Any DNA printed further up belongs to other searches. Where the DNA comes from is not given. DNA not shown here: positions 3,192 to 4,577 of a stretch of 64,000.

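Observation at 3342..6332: Giant coiled-coil protein whose annotated ORF is over-extended; true start overlaps the upstream stop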

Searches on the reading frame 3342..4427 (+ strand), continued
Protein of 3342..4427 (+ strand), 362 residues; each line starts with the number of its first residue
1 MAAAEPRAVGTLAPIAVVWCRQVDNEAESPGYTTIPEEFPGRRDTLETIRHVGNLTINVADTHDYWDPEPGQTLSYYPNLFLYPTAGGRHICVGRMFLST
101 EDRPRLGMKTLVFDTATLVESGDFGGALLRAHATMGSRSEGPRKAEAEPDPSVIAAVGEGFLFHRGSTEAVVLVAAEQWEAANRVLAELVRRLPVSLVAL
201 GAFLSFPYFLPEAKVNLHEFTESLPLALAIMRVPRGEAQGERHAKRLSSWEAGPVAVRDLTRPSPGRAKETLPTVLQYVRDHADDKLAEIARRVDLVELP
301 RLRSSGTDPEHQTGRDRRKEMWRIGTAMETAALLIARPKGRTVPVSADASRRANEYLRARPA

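Call 54: search_protein_families(library=pfam, proteins=[L083:6727-8001:+, L085:3-1289:+, L062:4748-5911:+, L076:4802-5941:+, L079:4777-5892:+, L053:4903-5988:+, L055:4801-5958:+, L035:4802-5965:+], max_evalue=1)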
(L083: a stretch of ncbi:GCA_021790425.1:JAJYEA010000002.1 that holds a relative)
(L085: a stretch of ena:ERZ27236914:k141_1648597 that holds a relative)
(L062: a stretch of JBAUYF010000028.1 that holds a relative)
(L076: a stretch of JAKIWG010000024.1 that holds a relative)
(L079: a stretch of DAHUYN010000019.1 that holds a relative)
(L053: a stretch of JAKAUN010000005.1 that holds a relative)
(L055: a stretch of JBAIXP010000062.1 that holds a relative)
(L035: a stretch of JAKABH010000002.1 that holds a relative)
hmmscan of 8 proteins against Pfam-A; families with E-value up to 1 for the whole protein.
L083:6727-8001:+ (425 aa): 6 families
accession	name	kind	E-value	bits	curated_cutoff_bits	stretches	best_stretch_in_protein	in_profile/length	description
PF13238.12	AAA_18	-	0.0011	19.9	29.4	1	64-138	1-58/128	AAA domain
PF03029.23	ATP_bind_1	-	0.0017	18.6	27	0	66-88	1-23/240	Conserved hypothetical ATP binding protein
PF00009.33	GTP_EFTU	-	0.1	12.6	26.5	1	260-320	91-145/188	Elongation factor Tu GTP binding domain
PF03193.22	RsgA_GTPase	-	0.16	12.2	30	1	246-321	7-76/174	RsgA GTPase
PF01926.29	MMR_HSR1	-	0.17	12.4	21.9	0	63-83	1-21/113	50S ribosome-binding GTPase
PF13521.12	AAA_28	-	0.27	11.9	27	1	63-87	1-25/164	AAA domain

L085:3-1289:+ (429 aa): 3 families
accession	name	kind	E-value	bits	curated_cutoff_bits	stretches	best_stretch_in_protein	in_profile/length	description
PF03029.23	ATP_bind_1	-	0.0021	18.3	27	0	76-98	1-23/240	Conserved hypothetical ATP binding protein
PF13238.12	AAA_18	-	0.0038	18.1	29.4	1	74-152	1-63/128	AAA domain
PF00009.33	GTP_EFTU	-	0.021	14.8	26.5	1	271-330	93-146/188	Elongation factor Tu GTP binding domain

L062:4748-5911:+ (388 aa): 5 families
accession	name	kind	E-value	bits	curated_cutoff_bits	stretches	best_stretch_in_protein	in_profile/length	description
PF13238.12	AAA_18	-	0.013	16.4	29.4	1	29-94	1-48/128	AAA domain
PF00009.33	GTP_EFTU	-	0.054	13.5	26.5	1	254-291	111-149/188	Elongation factor Tu GTP binding domain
PF03029.23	ATP_bind_1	-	0.13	12.5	27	0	31-53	1-23/240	Conserved hypothetical ATP binding protein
PF13676.11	TIR_2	-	0.17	12.8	28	1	181-270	8-92/122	TIR domain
PF15476.11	SAP25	-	0.22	11.6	27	1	320-373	73-126/202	Histone deacetylase complex subunit SAP25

L076:4802-5941:+ (380 aa): 3 families
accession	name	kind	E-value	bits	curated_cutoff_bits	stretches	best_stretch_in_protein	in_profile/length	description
PF13238.12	AAA_18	-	0.027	15.4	29.4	1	20-89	1-52/128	AAA domain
PF03029.23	ATP_bind_1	-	0.043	14.1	27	0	22-43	1-22/240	Conserved hypothetical ATP binding protein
PF00009.33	GTP_EFTU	-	0.18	11.8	26.5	1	245-286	111-153/188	Elongation factor Tu GTP binding domain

L079:4777-5892:+ (372 aa): 3 families
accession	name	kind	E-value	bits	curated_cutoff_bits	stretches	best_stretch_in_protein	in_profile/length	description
PF13238.12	AAA_18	-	0.0045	17.9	29.4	1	14-95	1-64/128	AAA domain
PF03029.23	ATP_bind_1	-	0.053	13.7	27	0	16-37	1-22/240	Conserved hypothetical ATP binding protein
PF22318.1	DUF6971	-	0.16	12.5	27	1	102-177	4-75/89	Domain of unknown function (DUF6971)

L053:4903-5988:+ (362 aa): 3 families
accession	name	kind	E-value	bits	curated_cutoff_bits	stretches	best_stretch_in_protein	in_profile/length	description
PF13238.12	AAA_18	-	0.002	19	29.4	1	5-87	1-65/128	AAA domain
PF03029.23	ATP_bind_1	-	0.014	15.7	27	0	7-29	1-23/240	Conserved hypothetical ATP binding protein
PF00009.33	GTP_EFTU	-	0.11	12.5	26.5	1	229-268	111-151/188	Elongation factor Tu GTP binding domain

L055:4801-5958:+ (386 aa): 3 families
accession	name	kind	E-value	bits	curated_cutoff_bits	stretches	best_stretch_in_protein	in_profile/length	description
PF13238.12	AAA_18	-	0.0031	18.4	29.4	1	29-110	1-64/128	AAA domain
PF00009.33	GTP_EFTU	-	0.015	15.3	26.5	1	253-291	111-150/188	Elongation factor Tu GTP binding domain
PF03029.23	ATP_bind_1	-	0.041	14.1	27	0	31-53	1-23/240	Conserved hypothetical ATP binding protein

L035:4802-5965:+ (388 aa): 2 families
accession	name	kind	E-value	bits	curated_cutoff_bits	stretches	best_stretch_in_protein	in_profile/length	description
PF13238.12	AAA_18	-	0.031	15.2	29.4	1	29-109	1-63/128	AAA domain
PF03029.23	ATP_bind_1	-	0.21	11.8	27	0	31-52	1-22/240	Conserved hypothetical ATP binding protein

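Call 60: find_related_loci(query=P0156, collection=metagenome_contigs, flank=5000)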
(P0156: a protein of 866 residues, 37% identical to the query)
Query P0156 (866 aa) in metagenome_contigs; peptide patterns used: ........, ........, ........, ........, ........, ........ (x = any residue, [..] = any of these).
270 stretches matched a pattern, but none encodes a relative of the query by tblastn (E <= 1e-3).

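Call 68: fold_search(model_id=the predicted structure, library=viral)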
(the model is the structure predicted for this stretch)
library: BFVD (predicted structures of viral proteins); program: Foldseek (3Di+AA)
matches with E <= 10: 700; with E <= 0.001: 0
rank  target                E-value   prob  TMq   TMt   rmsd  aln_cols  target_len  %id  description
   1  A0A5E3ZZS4            3.6e-03  0.54  0.21  0.17  23.1       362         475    7  (no name in the UniProt tables at hand)
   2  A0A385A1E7            1.7e-02  0.09  0.11  0.09  23.7       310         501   10  (no name in the UniProt tables at hand)
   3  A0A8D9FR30            2.9e-02  0.23  0.18  0.17  18.4       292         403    8  Putative ATPase [uncultured marine phage]
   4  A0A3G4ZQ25            5.4e-02  0.11  0.17  0.16  21.5       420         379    8  AAA family ATPase [Barrevirus sp.]
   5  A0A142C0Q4            6.7e-02  0.10  0.16  0.12  21.9       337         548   11  (no name in the UniProt tables at hand)
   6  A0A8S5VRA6            8.8e-02  0.16  0.18  0.12  18.5       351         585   10  (no name in the UniProt tables at hand)
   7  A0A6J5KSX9            9.9e-02  0.16  0.17  0.14  19.8       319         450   12  PD_CobS, cobaltochelatase, CobS subunit [uncultured Caudovirales phage]
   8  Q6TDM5                1.5e-01  0.14  0.22  0.18  15.8       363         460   12  ORF A460 [Sulfolobus virus Kamchatka 1]
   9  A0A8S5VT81            1.6e-01  0.30  0.12  0.28  10.0       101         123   12  (no name in the UniProt tables at hand)
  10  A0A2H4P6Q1            1.6e-01  0.25  0.12  0.33   9.7        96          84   12  Uncharacterized protein [Pseudomonas phage tabernarius]
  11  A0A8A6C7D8            1.6e-01  0.15  0.12  0.22  15.8       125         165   14  (no name in the UniProt tables at hand)
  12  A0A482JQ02            1.6e-01  0.13  0.16  0.23  14.3       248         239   11  (no name in the UniProt tables at hand)
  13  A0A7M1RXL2            1.8e-01  0.15  0.19  0.21  23.0       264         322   12  Putative ATPase [uncultured phage cr118_1]
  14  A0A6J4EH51            1.8e-01  0.09  0.15  0.13  22.0       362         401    9  (no name in the UniProt tables at hand)
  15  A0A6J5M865            1.8e-01  0.08  0.20  0.10  20.8       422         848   14  Primase, C-terminal 2 [uncultured Caudovirales phage]
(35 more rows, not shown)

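Call 77: search_protein_families(library=pfam, proteins=[L004:234-1391:+, L008:4835-5992:+, L064:4276-5430:+, L073:4832-5995:+], max_evalue=1)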
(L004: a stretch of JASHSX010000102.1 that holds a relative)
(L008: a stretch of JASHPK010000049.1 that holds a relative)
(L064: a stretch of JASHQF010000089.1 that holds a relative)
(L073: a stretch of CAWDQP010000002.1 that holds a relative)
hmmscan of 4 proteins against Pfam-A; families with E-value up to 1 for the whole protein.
L004:234-1391:+ (386 aa): 6 families
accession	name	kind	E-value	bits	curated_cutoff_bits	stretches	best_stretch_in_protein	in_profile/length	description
PF13238.12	AAA_18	-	0.0059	17.5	29.4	1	29-106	1-60/128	AAA domain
PF03029.23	ATP_bind_1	-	0.019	15.2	27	0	31-53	1-23/240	Conserved hypothetical ATP binding protein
PF00009.33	GTP_EFTU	-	0.027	14.5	26.5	1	253-293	111-152/188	Elongation factor Tu GTP binding domain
PF19993.5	DO-GTPase2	-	0.078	13.1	27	0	29-42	3-16/226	Double-GTPase 2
PF13401.12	AAA_22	-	0.14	12.9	27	0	29-90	8-65/130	AAA domain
PF15476.11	SAP25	-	0.2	11.7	27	1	319-372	73-126/202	Histone deacetylase complex subunit SAP25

L008:4835-5992:+ (386 aa): 5 families
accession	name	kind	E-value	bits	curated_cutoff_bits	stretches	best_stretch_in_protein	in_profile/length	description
PF19993.5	DO-GTPase2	-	0.013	15.6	27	0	224-297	116-194/226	Double-GTPase 2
PF13238.12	AAA_18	-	0.015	16.2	29.4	1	29-106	1-60/128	AAA domain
PF03029.23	ATP_bind_1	-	0.036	14.3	27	0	31-52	1-22/240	Conserved hypothetical ATP binding protein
PF00009.33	GTP_EFTU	-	0.074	13.1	26.5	1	253-291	111-150/188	Elongation factor Tu GTP binding domain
PF13676.11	TIR_2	-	0.25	12.3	28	0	180-269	8-92/122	TIR domain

L064:4276-5430:+ (385 aa): 4 families
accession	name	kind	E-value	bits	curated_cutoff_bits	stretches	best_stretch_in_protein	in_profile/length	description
PF13238.12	AAA_18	-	0.0025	18.7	29.4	1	26-104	1-61/128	AAA domain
PF00009.33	GTP_EFTU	-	0.028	14.4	26.5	1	250-288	111-150/188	Elongation factor Tu GTP binding domain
PF03029.23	ATP_bind_1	-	0.041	14.1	27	0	28-49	1-22/240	Conserved hypothetical ATP binding protein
PF19993.5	DO-GTPase2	-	0.21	11.7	27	0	26-39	3-16/226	Double-GTPase 2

L073:4832-5995:+ (388 aa): 5 families
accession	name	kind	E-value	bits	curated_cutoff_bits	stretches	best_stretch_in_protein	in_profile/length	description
PF13238.12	AAA_18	-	0.0031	18.4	29.4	1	30-108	1-61/128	AAA domain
PF00009.33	GTP_EFTU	-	0.016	15.3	26.5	1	251-296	108-154/188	Elongation factor Tu GTP binding domain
PF19993.5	DO-GTPase2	-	0.023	14.8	27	0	30-43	3-16/226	Double-GTPase 2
PF03029.23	ATP_bind_1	-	0.024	14.8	27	0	32-53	1-22/240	Conserved hypothetical ATP binding protein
PF02421.24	FeoB_N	-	0.11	12.5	27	0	29-49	2-22/156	Ferrous iron transport protein B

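Call 80: find_encoding_contigs(protein=P0154, flank=6000, max_places=1)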
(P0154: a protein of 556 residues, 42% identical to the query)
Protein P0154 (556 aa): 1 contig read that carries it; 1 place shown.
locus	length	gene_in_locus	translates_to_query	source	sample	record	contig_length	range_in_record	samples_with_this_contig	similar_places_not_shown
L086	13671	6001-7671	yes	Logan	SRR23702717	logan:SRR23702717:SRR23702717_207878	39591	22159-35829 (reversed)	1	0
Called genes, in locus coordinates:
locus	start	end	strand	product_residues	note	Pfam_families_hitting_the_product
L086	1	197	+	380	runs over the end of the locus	PF02771:Acyl-CoA_dh_N, PF02770:Acyl-CoA_dh_M, PF00441:Acyl-CoA_dh_1, PF08028:Acyl-CoA_dh_2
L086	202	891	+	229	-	PF01209:Ubie_methyltran (weak), PF13489:Methyltransf_23, PF00891:Methyltransf_2 (weak), PF05175:MTS, PF13649:Methyltransf_25, PF13847:Methyltransf_31, PF08241:Methyltransf_11, PF08242:Methyltransf_12, +2 more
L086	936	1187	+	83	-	PF14026:SCO4226-like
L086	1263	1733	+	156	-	PF00293:NUDIX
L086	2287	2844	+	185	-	-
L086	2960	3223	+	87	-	-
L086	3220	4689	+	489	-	PF00092:VWA, PF13519:VWA_2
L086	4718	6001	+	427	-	-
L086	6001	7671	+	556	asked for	-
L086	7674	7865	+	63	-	PF09889:DUF2116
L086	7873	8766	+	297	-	PF01467:CTP_transf_like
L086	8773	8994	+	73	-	-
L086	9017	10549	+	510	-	PF02163:Peptidase_M50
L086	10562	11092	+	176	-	PF02834:LigT_PEase, PF13563:2_5_RNA_ligase2, PF02834:LigT_PEase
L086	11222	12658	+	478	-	-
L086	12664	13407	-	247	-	PF01061:ABC2_membrane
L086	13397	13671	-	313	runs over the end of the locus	PF00005:ABC_tran, PF13304:AAA_21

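Call 81: find_encoding_contigs(protein=P0151, flank=6000, max_places=1)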
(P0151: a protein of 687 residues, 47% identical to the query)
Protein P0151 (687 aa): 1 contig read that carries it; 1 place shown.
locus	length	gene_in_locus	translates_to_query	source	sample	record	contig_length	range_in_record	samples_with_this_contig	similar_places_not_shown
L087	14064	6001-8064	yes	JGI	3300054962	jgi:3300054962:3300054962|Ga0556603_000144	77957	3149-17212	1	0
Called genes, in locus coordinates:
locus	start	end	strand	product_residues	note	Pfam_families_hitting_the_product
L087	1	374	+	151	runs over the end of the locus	PF01090:Ribosomal_S19e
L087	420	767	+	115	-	PF01984:dsDNA_bind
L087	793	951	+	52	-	PF00832:Ribosomal_L39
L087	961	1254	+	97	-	PF01198:Ribosomal_L31e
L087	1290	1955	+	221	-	PF01912:eIF-6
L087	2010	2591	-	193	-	PF13580:SIS_2, PF01380:SIS (faint)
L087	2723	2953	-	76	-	PF00833:Ribosomal_S17e (weak)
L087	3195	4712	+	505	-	PF00092:VWA (weak), PF13519:VWA_2 (weak)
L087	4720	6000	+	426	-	-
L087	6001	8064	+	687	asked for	-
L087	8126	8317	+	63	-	PF09889:DUF2116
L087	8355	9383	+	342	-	PF01467:CTP_transf_like, PF01931:NTPase_I-T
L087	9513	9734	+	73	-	-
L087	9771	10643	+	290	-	PF00483:NTP_transferase, PF12804:NTP_transf_3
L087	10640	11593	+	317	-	PF01073:3Beta_HSD, PF01370:Epimerase, PF04321:RmlD_sub_bind (weak), PF07993:NAD_binding_4 (faint), PF16363:GDP_Man_Dehyd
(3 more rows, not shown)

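Call 82: find_encoding_contigs(protein=P0145, flank=6000, max_places=1)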
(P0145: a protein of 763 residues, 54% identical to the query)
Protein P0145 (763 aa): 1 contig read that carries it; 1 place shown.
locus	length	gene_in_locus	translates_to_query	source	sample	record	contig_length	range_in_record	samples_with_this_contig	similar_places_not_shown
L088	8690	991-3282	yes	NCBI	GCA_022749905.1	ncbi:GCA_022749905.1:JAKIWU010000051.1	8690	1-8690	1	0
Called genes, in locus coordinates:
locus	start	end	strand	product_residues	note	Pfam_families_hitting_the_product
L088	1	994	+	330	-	?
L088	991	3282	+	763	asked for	-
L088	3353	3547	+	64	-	PF09889:DUF2116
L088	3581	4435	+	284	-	PF01467:CTP_transf_like (weak)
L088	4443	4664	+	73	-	-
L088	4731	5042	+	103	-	PF18446:DUF5611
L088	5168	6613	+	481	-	PF02163:Peptidase_M50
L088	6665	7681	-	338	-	PF01555:N6_N4_Mtase (faint), PF01170:UPF0020, PF13847:Methyltransf_31 (weak)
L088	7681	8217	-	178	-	PF01927:Mut7-C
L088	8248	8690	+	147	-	PF02878:PGM_PMM_I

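Call 83: find_encoding_contigs(protein=P0146, flank=6000, max_places=1)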
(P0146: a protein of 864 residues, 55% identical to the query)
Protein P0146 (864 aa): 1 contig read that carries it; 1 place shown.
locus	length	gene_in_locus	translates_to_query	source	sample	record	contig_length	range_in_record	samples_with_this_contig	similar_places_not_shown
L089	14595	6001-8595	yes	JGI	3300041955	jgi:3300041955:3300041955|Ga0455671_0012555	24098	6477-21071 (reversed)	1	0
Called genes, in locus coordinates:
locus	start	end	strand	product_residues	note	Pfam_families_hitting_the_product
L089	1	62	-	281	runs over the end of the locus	PF02625:XdhC_CoxI, PF13478:XdhC_C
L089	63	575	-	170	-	PF12804:NTP_transf_3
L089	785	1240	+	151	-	PF01090:Ribosomal_S19e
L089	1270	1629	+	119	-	PF01984:dsDNA_bind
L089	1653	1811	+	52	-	PF00832:Ribosomal_L39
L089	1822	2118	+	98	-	PF01198:Ribosomal_L31e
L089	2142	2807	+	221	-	PF01912:eIF-6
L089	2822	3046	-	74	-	PF00833:Ribosomal_S17e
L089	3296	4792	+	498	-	PF00092:VWA (weak), PF13519:VWA_2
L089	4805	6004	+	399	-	-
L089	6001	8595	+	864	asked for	-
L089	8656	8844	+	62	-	PF09889:DUF2116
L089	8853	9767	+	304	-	-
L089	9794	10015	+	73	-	-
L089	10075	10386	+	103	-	PF18446:DUF5611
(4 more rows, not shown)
